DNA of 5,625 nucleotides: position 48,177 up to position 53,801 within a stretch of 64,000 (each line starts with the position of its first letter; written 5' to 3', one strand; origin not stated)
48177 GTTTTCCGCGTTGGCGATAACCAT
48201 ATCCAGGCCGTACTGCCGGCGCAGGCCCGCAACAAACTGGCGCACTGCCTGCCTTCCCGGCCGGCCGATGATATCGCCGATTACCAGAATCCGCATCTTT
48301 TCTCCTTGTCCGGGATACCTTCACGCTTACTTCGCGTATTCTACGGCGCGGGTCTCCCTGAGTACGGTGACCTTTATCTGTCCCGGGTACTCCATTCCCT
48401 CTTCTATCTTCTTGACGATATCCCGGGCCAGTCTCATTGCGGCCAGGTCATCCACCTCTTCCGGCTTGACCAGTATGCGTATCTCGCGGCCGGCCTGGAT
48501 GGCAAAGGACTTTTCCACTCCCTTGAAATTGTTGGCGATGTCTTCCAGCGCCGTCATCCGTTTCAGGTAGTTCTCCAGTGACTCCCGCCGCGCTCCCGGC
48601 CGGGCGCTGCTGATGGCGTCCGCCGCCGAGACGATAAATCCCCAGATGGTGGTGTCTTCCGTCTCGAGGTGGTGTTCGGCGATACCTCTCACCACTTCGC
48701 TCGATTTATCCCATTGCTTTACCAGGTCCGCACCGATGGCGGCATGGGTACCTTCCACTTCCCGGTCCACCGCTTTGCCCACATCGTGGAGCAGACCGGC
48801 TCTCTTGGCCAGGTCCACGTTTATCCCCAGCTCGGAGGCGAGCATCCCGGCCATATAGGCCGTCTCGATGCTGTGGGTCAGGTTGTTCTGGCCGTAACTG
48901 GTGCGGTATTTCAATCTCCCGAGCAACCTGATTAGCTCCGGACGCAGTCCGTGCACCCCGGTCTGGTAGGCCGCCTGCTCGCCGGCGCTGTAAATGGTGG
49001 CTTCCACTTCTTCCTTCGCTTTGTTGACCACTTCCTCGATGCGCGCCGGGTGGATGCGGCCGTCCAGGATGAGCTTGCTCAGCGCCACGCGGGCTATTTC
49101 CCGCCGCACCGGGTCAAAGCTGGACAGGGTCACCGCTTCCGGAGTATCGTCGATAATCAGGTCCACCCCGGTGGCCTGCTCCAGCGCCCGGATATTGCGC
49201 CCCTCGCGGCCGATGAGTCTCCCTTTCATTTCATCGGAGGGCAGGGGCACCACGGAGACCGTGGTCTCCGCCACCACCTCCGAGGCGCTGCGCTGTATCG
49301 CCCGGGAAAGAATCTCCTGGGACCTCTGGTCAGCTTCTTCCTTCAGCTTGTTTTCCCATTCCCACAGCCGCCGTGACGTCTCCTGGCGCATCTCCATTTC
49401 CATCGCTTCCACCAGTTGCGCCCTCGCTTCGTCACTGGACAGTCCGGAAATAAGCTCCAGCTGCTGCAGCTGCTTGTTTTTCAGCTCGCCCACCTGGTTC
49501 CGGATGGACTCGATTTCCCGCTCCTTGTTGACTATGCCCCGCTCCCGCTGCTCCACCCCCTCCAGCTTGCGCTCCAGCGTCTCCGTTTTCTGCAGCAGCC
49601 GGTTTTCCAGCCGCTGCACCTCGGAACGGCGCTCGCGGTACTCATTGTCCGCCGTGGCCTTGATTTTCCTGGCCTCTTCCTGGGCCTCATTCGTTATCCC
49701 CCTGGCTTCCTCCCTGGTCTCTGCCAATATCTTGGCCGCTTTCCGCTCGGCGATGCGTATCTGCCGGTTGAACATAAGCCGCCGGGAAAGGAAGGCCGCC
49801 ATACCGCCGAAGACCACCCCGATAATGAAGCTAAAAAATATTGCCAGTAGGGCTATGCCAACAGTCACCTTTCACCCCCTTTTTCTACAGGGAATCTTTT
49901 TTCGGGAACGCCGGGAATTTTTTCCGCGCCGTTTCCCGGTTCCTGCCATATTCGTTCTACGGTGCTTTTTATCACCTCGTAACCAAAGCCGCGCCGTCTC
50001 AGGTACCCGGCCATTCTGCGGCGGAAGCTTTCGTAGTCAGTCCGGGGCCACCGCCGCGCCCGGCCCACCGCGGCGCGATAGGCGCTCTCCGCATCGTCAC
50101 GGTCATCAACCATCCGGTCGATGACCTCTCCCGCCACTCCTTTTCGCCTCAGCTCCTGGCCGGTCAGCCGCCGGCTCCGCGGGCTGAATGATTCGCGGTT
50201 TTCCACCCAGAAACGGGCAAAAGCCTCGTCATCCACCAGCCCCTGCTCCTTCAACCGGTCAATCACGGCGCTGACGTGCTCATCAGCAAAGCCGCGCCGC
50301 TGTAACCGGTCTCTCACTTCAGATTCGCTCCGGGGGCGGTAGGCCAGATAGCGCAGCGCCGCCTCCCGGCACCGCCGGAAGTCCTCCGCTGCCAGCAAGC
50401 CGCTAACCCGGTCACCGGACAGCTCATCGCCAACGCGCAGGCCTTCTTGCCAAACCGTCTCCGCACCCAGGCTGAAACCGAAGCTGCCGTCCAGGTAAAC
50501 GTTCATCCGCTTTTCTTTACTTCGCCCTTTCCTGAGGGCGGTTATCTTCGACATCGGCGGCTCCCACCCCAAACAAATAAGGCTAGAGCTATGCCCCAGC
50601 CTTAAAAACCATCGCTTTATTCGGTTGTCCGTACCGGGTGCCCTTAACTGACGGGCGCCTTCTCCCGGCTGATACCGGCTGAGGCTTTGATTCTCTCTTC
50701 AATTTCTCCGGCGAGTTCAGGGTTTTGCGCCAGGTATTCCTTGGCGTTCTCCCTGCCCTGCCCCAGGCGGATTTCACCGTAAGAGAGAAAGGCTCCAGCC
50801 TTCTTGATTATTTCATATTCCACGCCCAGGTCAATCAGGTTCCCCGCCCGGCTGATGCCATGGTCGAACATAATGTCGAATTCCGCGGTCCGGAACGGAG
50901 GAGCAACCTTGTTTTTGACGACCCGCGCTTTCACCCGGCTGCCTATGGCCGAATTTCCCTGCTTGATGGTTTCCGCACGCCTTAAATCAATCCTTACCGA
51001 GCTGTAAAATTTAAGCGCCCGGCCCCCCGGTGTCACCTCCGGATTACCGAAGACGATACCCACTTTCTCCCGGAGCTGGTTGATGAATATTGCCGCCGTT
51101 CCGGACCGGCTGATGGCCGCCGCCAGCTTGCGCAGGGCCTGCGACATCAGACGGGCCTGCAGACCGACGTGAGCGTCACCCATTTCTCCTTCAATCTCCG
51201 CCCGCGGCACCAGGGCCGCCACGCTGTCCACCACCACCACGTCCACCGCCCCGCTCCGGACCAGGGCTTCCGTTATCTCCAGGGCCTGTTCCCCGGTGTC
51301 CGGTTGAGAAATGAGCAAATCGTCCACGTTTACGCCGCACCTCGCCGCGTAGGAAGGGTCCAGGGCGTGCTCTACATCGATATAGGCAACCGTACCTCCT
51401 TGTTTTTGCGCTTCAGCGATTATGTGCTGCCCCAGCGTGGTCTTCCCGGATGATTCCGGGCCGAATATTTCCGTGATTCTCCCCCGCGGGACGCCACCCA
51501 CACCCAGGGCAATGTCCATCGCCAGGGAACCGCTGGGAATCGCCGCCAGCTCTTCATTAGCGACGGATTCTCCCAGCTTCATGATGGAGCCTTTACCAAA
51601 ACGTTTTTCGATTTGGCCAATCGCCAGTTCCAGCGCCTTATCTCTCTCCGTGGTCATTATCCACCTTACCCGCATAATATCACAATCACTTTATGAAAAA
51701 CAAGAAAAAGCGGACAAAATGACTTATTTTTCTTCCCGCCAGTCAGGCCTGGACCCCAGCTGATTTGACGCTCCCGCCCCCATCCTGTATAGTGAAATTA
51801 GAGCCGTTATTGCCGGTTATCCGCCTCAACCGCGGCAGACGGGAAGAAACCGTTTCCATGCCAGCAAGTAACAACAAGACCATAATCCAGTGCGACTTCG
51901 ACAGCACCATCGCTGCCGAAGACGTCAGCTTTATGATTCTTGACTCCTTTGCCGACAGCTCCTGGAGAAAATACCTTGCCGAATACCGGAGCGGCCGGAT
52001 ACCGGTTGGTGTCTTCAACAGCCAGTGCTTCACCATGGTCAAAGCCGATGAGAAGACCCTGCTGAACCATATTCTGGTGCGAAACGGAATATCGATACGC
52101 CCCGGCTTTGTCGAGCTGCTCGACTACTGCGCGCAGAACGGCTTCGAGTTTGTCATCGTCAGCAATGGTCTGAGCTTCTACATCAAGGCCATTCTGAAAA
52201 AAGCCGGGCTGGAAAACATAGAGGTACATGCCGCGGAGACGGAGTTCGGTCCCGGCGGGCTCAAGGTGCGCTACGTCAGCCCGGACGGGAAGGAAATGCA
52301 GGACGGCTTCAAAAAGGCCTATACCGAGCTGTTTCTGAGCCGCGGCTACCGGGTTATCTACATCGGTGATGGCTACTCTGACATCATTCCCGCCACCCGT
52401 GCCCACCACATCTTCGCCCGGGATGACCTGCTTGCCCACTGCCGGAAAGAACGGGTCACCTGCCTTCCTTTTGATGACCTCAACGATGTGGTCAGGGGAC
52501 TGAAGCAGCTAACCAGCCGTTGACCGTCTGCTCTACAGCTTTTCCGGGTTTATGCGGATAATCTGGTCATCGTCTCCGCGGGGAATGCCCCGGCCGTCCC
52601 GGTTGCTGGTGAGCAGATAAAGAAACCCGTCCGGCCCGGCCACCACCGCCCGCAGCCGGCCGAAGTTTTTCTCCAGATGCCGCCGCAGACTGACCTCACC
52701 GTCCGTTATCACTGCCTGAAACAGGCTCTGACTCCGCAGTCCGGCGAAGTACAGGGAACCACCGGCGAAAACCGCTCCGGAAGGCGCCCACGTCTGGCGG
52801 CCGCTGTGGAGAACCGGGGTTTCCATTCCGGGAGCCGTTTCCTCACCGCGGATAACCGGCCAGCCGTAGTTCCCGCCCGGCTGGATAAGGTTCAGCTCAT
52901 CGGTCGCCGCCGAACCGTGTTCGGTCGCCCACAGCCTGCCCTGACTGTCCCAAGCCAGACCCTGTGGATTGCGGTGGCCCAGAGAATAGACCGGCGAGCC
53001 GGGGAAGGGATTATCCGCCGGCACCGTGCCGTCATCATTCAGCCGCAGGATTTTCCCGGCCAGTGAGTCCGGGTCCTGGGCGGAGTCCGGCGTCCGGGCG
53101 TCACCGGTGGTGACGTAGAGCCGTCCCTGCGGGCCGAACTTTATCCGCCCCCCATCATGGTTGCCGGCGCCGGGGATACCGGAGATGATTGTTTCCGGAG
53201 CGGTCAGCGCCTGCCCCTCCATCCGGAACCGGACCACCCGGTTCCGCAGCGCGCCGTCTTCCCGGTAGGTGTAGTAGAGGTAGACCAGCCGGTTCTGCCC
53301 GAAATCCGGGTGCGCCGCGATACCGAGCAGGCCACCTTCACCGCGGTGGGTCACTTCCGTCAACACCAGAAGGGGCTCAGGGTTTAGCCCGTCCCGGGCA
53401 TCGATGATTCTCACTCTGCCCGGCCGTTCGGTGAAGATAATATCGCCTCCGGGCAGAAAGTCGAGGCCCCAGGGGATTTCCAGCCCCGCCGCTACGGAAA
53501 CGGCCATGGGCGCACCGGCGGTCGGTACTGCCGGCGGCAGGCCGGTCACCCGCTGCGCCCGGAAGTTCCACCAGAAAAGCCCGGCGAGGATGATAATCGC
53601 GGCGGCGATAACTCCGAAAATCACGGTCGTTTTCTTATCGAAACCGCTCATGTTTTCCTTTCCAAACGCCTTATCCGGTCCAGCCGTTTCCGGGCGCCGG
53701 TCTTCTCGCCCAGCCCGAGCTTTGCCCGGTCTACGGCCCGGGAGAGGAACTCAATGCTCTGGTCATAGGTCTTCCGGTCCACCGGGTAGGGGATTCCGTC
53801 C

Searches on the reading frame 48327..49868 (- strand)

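Call 4: search_protein_families(library=pfam, proteins=[window:48327-49868:-])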
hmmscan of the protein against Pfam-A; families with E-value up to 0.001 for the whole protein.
window:48327-49868:- (513 aa): 4 families
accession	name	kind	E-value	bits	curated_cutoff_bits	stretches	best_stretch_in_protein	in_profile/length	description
PF12072.13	RNase_Y_N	-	2e-41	142.1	32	1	13-197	5-200/201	RNase Y N-terminal region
PF01966.28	HD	-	5.2e-18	65.9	22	1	330-420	2-114/116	HD domain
PF08668.18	HDOD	-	6e-08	32.9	22.9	1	330-366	96-133/196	HDOD domain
PF00013.35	KH_1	-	2.4e-07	30.9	21.5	1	208-262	5-63/66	KH domain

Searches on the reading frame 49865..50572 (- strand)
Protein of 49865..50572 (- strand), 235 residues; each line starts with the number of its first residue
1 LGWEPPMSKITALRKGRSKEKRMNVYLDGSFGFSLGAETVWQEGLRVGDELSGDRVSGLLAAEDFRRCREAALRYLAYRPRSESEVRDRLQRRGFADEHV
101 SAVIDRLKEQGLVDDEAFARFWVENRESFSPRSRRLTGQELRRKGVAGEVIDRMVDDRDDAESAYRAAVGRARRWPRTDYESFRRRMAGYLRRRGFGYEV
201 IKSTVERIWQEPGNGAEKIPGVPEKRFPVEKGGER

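Call 4: search_protein_families(library=pfam, proteins=[window:49865-50572:-])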
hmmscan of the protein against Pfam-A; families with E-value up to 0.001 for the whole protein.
window:49865-50572:- (235 aa): 4 families
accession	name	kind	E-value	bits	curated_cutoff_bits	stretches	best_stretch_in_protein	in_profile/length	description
PF21982.2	RecX_HTH1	-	6.1e-24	84.2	26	1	68-107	1-40/40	RecX, first three-helix domain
PF02631.22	RecX_HTH2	-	6e-12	46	26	1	114-152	1-39/42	RecX, second three-helix domain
PF21981.2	RecX_HTH3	-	4e-08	33.7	26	1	159-203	2-46/48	RecX, third three-helix domain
PF08445.16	FR47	-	0.00084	19.7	22.1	0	85-111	28-54/86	FR47-like protein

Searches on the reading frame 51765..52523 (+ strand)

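Call 51: search_protein_families(library=pfam, proteins=[window:51765-52523:+], max_evalue=0.000001)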
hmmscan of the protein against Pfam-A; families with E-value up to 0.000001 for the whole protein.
window:51765-52523:+ (252 aa): 3 families
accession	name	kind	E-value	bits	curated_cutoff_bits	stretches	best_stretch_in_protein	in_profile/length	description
PF12710.13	HAD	-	7.6e-14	53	27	1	43-207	3-185/189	haloacid dehalogenase-like hydrolase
PF06888.18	Put_Phosphatase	-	2.1e-10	40.9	27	1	40-152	2-115/234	Putative Phosphatase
PF00702.32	Hydrolase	-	3.1e-08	34.7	26.4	1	98-213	86-190/191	haloacid dehalogenase-like hydrolase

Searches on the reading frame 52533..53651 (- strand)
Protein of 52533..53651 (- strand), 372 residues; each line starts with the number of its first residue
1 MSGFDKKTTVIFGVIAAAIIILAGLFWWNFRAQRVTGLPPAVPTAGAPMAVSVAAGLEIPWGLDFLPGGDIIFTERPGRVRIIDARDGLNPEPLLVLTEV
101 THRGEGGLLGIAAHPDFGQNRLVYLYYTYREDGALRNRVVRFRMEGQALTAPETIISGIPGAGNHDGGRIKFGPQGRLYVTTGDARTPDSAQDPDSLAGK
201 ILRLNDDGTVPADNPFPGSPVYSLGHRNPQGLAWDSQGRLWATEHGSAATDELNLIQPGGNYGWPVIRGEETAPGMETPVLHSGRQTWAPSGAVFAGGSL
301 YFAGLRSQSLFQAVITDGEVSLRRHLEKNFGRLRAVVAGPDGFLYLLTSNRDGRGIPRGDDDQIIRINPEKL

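Call 51: search_protein_families(library=pfam, proteins=[window:52533-53651:-], max_evalue=0.000001)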
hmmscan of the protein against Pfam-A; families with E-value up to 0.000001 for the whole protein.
window:52533-53651:- (372 aa): 1 family
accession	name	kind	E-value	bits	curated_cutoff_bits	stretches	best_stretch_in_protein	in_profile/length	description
PF07995.17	GSDH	-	6.5e-90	302.2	25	1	57-354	1-329/332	Glucose / Sorbosone dehydrogenase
